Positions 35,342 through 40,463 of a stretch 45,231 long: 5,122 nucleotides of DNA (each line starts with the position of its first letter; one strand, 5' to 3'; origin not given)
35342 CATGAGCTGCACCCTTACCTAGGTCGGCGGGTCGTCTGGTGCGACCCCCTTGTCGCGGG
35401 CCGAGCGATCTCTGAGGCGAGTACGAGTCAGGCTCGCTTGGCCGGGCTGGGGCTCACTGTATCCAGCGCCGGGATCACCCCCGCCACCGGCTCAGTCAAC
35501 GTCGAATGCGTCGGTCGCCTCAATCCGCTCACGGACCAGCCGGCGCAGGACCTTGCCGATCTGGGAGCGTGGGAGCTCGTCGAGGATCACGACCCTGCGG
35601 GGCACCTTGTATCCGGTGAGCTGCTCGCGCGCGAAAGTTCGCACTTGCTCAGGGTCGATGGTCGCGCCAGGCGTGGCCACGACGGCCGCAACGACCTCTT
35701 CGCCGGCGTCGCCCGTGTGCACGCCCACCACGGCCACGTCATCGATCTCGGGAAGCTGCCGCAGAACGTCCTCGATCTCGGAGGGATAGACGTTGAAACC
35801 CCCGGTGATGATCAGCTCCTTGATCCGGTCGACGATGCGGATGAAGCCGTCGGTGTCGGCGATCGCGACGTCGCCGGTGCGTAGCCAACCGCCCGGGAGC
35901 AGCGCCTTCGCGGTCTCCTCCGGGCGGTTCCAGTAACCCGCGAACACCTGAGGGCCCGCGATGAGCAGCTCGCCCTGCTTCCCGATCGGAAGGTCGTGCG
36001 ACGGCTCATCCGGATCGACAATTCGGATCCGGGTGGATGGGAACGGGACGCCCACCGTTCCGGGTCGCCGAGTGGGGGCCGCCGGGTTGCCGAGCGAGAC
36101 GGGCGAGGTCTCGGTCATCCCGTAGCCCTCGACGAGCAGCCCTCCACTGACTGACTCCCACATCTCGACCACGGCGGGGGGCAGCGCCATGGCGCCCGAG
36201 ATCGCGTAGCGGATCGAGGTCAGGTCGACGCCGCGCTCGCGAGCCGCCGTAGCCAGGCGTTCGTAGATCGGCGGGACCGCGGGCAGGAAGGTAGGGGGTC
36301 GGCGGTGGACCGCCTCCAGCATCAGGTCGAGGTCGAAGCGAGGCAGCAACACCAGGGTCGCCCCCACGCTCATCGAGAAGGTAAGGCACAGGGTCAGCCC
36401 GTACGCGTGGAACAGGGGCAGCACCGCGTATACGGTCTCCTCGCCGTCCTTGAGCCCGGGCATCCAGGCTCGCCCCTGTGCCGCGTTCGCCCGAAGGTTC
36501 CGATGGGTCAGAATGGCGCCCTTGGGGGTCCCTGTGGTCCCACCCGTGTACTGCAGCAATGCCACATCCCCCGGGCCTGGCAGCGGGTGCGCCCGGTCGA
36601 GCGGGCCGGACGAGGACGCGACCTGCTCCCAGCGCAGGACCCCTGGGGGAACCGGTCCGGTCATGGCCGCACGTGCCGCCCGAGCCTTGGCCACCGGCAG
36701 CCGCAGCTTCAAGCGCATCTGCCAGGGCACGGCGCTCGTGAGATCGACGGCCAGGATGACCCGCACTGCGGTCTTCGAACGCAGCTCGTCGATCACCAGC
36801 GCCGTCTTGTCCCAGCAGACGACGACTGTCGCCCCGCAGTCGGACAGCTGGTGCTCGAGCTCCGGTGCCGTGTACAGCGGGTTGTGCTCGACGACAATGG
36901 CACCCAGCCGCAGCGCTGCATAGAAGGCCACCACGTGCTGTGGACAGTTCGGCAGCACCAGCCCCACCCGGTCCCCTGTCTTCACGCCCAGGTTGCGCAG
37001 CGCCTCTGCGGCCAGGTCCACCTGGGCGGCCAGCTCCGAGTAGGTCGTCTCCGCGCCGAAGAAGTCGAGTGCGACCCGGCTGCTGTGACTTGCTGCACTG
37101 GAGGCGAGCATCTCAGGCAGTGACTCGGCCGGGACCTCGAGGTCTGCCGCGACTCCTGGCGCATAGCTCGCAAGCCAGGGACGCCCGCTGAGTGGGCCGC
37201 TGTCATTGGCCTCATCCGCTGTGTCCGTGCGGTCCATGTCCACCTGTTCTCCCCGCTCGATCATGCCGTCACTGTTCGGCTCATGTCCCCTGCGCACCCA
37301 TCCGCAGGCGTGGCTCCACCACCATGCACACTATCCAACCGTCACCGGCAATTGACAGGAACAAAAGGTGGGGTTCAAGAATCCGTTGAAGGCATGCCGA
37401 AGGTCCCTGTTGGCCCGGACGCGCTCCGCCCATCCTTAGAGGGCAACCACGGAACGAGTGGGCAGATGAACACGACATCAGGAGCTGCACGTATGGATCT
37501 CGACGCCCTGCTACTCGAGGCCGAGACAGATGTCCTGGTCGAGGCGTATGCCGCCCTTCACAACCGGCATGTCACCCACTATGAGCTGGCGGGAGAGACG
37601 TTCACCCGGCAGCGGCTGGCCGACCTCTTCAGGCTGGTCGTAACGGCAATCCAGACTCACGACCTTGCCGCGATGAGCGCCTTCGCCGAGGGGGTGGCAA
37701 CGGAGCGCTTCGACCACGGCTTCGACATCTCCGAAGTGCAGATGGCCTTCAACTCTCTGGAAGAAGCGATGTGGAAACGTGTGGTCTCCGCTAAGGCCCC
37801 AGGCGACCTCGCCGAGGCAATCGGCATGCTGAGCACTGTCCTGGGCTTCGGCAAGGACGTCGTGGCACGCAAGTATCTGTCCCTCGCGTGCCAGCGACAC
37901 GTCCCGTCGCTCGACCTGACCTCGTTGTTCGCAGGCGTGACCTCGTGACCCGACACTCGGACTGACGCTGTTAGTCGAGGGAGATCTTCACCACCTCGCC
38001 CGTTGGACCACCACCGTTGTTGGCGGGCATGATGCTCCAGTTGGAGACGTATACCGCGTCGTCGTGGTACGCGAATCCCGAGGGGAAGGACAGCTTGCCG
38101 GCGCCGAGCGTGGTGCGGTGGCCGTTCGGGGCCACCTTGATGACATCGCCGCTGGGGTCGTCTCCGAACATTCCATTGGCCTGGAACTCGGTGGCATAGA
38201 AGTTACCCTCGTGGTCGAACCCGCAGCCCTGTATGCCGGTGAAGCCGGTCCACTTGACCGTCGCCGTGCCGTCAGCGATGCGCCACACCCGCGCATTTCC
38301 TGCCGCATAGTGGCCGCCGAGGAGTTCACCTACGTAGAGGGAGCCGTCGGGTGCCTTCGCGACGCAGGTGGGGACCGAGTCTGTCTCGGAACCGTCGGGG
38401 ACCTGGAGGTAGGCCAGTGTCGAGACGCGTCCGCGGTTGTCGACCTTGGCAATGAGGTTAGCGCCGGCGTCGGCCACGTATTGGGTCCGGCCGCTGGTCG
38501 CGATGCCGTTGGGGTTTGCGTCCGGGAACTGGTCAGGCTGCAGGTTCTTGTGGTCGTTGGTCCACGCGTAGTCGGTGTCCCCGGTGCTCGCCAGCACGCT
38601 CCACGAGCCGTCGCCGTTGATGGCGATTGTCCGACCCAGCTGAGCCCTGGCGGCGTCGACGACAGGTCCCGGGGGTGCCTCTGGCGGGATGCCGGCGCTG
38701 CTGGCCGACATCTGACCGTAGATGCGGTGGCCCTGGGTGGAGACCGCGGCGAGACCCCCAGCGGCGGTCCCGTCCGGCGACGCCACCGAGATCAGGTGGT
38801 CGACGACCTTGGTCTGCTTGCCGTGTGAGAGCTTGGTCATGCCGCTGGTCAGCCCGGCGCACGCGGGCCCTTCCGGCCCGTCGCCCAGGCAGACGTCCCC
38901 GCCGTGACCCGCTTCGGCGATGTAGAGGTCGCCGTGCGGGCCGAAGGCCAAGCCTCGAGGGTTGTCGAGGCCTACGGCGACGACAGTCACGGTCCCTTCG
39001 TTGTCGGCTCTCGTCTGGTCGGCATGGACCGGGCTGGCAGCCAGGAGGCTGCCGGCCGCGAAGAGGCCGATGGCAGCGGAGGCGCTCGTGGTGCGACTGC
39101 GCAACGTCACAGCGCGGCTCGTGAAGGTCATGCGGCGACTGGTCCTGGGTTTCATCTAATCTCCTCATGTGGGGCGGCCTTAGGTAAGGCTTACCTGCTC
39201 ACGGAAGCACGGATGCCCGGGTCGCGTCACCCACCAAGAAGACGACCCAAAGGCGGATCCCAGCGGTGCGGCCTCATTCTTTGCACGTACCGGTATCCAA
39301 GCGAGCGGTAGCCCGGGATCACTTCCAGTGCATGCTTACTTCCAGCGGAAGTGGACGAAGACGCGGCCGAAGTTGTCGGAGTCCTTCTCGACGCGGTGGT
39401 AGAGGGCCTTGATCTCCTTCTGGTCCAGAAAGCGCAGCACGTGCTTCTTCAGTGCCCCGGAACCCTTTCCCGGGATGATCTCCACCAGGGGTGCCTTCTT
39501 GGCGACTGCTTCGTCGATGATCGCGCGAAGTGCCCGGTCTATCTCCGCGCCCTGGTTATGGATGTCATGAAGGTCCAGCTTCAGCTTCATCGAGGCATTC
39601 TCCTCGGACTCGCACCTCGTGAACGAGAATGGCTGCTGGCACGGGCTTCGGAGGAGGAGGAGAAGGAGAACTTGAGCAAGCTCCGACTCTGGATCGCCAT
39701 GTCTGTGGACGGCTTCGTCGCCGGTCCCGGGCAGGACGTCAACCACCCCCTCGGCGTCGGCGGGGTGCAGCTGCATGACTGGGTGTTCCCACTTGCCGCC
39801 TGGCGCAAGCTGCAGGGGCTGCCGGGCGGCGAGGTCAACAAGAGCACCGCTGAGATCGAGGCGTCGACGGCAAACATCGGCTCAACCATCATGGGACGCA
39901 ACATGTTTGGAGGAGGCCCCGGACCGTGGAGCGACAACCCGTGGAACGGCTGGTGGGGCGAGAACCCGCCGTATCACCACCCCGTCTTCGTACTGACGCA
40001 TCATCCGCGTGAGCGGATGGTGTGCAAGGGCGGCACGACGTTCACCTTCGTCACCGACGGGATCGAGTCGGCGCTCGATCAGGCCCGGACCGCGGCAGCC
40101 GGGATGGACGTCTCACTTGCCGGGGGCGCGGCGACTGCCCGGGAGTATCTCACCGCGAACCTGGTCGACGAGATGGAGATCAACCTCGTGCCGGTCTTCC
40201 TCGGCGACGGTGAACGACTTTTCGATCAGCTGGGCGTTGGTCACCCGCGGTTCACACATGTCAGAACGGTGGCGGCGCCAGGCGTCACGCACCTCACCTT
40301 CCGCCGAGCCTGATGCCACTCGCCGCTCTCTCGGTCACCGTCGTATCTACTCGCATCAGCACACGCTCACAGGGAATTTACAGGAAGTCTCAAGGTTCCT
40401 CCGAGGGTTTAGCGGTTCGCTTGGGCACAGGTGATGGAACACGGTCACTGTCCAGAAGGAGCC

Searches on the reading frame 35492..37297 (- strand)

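Call 57: search_protein_families(library=pfam, proteins=[window:35492-37297:-], max_evalue=0.001)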
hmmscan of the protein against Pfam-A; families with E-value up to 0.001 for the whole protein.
window:35492-37297:- (601 aa): 2 families
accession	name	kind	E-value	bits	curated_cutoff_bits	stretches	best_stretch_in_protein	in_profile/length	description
PF00501.34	AMP-binding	-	1.1e-95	321.2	29.9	1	66-456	3-384/384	AMP-binding enzyme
PF13193.12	AMP-binding_C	-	5.1e-16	59.8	24.5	1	507-582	1-76/76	AMP-binding enzyme C-terminal domain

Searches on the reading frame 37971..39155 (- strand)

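Call 57: search_protein_families(library=pfam, proteins=[window:37971-39155:-], max_evalue=0.001)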
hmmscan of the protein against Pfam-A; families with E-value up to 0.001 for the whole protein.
window:37971-39155:- (394 aa): 1 family
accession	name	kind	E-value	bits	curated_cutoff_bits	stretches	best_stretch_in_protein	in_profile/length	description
PF01436.27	NHL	-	1.1e-05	25.7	20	0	63-84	1-22/28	NHL repeat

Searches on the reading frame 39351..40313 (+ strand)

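Call 57: search_protein_families(library=pfam, proteins=[window:39351-40313:+], max_evalue=0.001)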
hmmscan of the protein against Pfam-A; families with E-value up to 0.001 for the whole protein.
window:39351-40313:+ (320 aa): 1 family
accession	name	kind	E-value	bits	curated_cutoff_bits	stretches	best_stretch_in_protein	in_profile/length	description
PF01872.23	RibD_C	-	2.1e-15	57.5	24.1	1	110-306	2-188/197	RibD C-terminal domain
